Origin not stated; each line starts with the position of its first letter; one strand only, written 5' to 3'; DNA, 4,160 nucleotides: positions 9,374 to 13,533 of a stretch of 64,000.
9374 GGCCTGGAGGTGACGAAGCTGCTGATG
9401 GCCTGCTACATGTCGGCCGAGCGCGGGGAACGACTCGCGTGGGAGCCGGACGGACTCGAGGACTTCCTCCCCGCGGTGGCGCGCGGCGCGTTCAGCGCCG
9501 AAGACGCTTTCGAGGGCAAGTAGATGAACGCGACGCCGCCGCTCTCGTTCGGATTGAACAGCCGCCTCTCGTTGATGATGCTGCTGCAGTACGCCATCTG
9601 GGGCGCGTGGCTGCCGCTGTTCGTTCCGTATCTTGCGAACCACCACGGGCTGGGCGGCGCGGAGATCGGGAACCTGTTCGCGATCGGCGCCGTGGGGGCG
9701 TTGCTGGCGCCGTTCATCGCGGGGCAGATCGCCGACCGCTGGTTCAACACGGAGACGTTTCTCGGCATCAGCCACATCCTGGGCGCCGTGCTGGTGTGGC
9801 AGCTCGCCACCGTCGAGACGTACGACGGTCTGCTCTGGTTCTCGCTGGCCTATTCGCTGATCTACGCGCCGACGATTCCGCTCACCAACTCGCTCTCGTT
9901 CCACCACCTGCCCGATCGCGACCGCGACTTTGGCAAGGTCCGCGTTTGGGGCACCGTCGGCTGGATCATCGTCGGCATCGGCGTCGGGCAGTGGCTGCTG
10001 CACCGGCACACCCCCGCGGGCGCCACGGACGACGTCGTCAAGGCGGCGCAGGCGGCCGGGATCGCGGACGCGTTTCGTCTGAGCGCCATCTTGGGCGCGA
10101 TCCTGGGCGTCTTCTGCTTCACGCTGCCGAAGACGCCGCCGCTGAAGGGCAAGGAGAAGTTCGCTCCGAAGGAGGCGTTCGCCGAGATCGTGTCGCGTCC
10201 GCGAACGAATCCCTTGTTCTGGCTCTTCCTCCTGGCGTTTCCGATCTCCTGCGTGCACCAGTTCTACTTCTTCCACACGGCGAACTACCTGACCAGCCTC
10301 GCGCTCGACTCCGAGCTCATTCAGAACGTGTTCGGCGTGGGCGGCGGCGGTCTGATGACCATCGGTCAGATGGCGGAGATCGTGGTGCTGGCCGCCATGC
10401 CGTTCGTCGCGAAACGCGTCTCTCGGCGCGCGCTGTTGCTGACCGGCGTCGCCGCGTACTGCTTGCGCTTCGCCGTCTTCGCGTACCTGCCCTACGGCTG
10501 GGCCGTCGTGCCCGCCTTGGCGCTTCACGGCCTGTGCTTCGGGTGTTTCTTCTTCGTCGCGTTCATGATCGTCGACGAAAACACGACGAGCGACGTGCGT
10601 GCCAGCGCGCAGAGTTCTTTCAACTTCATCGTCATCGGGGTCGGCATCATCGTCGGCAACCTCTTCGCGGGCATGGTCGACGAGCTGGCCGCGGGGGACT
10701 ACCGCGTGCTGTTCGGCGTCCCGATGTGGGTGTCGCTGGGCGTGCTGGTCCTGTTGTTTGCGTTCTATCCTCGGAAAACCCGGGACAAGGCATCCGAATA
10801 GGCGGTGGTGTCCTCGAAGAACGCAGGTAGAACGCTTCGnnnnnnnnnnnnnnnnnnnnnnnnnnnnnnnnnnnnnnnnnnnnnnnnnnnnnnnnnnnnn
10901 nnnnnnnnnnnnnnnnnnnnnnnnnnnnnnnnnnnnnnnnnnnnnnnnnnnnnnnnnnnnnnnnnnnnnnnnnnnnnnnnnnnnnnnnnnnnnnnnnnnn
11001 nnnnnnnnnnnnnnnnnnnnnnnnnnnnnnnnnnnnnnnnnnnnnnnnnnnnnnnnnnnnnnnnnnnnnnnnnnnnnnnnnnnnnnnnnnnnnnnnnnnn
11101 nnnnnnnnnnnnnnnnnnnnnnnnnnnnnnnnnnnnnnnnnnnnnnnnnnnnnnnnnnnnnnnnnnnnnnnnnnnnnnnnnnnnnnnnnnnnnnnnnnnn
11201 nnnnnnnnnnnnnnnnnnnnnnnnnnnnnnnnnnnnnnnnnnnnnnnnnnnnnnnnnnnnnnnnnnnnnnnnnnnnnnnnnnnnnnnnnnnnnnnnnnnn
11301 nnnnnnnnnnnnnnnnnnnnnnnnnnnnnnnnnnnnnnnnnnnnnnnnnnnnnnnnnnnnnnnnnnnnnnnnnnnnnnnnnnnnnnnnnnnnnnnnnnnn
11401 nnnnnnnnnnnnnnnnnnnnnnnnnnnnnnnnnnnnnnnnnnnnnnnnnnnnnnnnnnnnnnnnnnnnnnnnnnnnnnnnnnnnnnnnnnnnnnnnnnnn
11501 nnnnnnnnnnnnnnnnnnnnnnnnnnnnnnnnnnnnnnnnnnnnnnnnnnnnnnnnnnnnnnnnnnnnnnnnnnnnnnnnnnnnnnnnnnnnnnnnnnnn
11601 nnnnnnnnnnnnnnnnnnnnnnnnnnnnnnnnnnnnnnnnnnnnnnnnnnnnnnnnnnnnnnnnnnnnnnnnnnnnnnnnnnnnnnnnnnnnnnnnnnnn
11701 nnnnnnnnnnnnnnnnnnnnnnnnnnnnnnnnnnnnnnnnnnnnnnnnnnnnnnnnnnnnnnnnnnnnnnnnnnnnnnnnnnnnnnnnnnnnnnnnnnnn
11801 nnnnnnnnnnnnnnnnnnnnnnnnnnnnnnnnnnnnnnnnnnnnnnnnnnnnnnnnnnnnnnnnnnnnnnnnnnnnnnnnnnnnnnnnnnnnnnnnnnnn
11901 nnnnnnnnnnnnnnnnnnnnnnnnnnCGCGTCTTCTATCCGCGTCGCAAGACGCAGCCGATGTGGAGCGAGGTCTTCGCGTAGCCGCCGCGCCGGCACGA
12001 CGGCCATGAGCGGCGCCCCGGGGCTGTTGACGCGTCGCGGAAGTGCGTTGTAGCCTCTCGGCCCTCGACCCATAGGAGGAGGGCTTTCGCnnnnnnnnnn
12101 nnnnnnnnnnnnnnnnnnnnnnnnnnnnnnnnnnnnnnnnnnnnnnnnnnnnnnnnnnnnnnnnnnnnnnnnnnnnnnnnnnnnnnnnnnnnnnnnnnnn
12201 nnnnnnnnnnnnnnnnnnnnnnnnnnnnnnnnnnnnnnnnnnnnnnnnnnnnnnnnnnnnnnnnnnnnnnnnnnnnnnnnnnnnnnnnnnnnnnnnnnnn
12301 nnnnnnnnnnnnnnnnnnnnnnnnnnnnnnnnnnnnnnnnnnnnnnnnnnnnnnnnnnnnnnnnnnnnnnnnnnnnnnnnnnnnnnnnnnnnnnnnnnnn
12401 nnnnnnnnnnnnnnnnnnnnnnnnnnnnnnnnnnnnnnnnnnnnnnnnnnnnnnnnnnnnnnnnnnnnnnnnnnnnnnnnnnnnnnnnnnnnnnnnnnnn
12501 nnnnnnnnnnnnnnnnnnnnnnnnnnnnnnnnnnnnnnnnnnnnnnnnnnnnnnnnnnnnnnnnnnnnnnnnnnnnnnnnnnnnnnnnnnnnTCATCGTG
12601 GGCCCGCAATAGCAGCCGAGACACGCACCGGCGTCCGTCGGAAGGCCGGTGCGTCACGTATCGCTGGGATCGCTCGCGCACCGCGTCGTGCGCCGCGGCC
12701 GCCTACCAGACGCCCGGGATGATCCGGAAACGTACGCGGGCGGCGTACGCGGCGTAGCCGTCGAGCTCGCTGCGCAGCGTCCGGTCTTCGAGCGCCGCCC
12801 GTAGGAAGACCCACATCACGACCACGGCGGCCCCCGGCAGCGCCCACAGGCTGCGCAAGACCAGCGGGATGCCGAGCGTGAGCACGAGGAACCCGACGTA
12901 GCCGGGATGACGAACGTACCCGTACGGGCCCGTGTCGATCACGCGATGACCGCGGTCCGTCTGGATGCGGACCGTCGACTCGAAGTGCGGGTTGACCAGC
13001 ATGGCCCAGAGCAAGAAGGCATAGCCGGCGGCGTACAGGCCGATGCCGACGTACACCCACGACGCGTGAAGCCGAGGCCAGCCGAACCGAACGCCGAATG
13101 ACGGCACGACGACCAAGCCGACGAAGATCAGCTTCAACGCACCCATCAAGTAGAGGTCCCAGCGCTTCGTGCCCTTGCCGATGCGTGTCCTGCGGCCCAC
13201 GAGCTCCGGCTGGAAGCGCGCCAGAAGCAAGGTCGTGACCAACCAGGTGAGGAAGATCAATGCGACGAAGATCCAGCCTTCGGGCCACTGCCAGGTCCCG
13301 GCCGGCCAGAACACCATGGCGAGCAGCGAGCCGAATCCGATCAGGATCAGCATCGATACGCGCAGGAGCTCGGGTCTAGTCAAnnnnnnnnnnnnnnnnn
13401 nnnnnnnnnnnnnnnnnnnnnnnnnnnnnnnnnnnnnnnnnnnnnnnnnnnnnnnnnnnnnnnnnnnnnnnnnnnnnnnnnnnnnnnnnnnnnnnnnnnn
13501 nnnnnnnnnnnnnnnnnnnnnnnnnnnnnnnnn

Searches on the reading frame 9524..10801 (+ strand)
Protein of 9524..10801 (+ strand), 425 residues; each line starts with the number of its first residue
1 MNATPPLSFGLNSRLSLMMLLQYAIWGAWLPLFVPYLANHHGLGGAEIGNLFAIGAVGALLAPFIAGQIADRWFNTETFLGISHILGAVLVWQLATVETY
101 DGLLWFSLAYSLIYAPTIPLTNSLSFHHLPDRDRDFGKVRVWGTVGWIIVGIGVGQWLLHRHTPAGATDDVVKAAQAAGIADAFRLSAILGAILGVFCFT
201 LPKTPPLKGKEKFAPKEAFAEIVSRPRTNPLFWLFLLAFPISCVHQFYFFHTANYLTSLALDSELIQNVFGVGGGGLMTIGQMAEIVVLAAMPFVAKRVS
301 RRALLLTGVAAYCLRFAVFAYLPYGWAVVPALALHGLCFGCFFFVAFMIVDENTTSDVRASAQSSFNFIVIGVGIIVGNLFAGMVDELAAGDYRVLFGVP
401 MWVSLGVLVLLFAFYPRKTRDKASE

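Call 97: search_protein_families(library=pfam, proteins=[window:9524-10801:+], max_evalue=0.001)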
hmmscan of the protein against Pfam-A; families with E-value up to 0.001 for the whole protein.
window:9524-10801:+ (425 aa): 4 families
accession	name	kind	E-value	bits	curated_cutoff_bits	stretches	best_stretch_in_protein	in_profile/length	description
PF03825.22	Nuc_H_symport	-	2.4e-79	267.6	25.9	1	11-418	3-398/400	Nucleoside H+ symporter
PF12832.13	MFS_1_like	-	2.3e-41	142.5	25.2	1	14-385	3-361/373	MFS_1 like family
PF07690.21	MFS_1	-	1.7e-24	86.8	33.4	1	15-378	1-346/347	Major Facilitator Superfamily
PF01306.25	LacY_symp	-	4.7e-08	32.7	24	1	16-150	13-154/413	LacY proton/sugar symporter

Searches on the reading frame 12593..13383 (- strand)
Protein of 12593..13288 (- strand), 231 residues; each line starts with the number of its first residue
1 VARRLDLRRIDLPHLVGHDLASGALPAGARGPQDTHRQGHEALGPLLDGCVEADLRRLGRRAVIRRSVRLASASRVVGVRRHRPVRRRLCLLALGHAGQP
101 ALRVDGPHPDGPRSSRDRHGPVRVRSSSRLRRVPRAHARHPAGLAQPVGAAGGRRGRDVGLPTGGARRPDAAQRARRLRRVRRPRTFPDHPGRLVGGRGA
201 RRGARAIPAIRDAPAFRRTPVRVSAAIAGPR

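Call 71: search_protein_families(library=pfam, proteins=[window:12593-13288:-], max_evalue=0.001)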
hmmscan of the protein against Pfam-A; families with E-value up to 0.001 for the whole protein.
window:12593-13288:- (231 aa): 0 families

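Call 97: search_protein_families(library=pfam, proteins=[window:12703-13383:-], max_evalue=0.001)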
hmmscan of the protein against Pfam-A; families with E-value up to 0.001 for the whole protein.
window:12703-13383:- (226 aa): 2 families
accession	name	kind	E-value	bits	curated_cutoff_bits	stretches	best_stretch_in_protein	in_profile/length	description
PF04140.19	ICMT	-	8.9e-12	45.7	24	1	115-203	3-93/95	Isoprenylcysteine carboxyl methyltransferase (ICMT) family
PF04191.18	PEMT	-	1.4e-10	42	25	1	110-203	3-98/105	Phospholipid methyltransferase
